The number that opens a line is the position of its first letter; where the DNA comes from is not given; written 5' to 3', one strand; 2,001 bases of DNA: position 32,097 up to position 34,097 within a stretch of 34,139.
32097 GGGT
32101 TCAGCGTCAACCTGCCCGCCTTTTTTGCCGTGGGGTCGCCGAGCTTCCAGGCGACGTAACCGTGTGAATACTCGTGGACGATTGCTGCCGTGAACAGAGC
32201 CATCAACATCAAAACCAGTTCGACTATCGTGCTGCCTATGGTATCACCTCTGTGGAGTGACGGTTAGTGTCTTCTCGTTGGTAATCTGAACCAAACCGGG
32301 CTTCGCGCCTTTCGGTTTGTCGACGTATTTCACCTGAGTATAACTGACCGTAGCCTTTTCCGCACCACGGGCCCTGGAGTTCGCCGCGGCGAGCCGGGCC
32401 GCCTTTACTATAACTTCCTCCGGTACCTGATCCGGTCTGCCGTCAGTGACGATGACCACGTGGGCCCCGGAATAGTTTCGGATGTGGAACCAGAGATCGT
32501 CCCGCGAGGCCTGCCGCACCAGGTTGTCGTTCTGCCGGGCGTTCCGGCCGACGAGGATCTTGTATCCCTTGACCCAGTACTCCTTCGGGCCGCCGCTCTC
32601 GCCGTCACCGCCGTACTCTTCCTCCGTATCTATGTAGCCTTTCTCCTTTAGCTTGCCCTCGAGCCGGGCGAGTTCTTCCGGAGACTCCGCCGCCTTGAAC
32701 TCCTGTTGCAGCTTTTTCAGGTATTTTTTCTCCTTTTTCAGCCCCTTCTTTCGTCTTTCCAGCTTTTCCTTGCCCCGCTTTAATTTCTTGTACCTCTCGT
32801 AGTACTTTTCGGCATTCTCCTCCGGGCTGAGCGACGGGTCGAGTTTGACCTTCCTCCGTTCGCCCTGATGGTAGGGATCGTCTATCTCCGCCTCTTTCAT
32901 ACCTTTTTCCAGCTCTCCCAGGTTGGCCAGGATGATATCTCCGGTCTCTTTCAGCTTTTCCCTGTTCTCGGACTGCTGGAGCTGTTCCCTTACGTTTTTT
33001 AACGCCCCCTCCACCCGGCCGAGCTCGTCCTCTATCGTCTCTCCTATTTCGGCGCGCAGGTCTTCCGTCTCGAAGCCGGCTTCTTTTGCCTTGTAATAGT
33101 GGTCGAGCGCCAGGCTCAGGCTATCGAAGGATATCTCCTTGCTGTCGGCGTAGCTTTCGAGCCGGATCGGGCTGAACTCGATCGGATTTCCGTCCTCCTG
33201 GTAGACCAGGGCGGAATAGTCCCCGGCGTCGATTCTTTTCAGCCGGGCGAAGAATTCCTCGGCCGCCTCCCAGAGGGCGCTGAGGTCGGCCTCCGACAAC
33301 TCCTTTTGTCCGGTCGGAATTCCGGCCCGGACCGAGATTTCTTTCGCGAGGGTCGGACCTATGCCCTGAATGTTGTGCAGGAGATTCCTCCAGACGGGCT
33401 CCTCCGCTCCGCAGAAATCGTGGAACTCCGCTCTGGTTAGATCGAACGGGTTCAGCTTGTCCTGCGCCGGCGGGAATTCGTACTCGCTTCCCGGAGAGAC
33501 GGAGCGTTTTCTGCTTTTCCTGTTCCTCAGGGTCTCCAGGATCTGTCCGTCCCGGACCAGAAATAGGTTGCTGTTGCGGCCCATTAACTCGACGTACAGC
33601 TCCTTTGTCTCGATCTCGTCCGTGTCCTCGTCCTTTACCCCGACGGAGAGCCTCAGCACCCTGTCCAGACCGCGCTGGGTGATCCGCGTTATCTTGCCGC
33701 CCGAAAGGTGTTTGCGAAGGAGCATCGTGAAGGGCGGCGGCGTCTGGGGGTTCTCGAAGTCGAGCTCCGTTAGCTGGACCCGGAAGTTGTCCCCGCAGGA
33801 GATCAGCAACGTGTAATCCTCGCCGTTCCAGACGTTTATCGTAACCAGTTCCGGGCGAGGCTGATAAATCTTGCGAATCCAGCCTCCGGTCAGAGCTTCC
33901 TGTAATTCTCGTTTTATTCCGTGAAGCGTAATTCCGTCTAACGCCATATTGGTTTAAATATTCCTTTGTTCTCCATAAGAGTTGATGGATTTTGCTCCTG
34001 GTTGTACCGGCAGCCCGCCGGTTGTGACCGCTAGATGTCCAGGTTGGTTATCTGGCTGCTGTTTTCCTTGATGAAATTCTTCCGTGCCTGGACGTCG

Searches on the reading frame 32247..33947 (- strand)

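Call 41: search_protein_families(library=pfam, proteins=[window:32247-33947:-], max_evalue=0.00001)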
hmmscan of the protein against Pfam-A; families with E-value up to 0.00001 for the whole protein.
window:32247-33947:- (567 aa): 3 families
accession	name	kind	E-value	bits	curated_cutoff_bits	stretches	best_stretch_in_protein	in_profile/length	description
PF05833.16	NFACT_N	-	5.7e-118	395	31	1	4-443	1-447/456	NFACT N-terminal and middle domains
PF05670.18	NFACT-R_1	-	3.7e-14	53.7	29.8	1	460-552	9-107/112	NFACT protein RNA binding domain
PF18297.6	NFACT-R_2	-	3.8e-08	33.9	26.9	1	460-540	8-83/104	NFACT protein RNA binding domain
